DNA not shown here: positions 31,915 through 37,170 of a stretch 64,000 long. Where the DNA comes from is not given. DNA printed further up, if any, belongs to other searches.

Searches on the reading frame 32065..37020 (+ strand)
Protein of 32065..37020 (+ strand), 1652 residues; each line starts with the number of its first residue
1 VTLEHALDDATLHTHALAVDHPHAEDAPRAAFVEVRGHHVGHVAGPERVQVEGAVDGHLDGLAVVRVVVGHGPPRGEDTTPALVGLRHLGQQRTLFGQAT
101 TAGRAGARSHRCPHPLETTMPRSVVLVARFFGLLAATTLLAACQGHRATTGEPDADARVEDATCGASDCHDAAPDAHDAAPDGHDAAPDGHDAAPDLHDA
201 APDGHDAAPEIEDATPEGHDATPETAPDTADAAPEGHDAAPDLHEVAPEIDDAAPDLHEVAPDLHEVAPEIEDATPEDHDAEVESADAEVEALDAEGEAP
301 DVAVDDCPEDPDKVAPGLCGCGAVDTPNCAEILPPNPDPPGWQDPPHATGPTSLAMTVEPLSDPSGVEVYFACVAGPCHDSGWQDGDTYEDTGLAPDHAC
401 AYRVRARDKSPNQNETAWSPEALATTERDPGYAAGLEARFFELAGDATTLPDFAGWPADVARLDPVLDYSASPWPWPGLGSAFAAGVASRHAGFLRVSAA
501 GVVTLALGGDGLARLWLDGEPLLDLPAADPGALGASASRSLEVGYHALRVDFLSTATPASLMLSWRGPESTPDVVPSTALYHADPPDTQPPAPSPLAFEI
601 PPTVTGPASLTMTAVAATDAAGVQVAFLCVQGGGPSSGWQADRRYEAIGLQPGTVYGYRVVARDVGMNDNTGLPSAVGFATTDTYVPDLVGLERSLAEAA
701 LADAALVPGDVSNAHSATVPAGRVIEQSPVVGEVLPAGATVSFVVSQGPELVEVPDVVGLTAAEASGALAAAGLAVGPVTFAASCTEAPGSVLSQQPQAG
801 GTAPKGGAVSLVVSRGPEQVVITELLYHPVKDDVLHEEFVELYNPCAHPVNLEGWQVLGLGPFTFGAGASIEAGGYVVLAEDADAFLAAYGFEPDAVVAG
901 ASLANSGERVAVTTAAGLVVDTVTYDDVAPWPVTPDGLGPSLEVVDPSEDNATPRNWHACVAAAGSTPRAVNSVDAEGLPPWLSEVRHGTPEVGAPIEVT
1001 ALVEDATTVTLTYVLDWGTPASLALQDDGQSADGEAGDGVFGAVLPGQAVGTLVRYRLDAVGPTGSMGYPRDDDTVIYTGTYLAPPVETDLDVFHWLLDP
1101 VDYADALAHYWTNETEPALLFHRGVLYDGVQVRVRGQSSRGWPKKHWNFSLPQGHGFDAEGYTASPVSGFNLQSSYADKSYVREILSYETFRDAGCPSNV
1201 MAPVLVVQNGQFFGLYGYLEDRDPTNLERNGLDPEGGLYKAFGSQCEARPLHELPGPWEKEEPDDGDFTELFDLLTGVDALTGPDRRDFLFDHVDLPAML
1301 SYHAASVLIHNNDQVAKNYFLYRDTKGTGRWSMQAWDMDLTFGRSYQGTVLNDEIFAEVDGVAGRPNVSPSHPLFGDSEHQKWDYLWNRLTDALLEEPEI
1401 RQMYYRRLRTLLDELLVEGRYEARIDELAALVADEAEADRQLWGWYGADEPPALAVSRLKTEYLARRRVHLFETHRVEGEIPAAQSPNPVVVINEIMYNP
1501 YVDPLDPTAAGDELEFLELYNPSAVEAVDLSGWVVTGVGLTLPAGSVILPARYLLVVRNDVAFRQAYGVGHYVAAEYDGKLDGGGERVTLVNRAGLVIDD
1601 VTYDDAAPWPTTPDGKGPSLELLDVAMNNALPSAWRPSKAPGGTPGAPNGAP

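Call 76: search_protein_families(library=pfam, proteins=[window:32065-37020:+], max_evalue=0.001)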
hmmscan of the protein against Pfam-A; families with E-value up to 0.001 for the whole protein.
window:32065-37020:+ (1652 aa): 4 families
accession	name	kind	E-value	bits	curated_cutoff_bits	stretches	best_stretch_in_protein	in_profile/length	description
PF08757.17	CotH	-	3.5e-47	161.9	23.8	1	1132-1468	1-320/322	CotH kinase protein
PF00932.25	LTD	-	1.4e-30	106.3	34.3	2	817-926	5-108/109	Lamin Tail Domain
PF03793.24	PASTA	-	4.9e-25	87.7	23.2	2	752-814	1-63/64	PASTA domain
PF07691.17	PA14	-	0.00015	22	24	1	489-576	48-144/147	PA14 domain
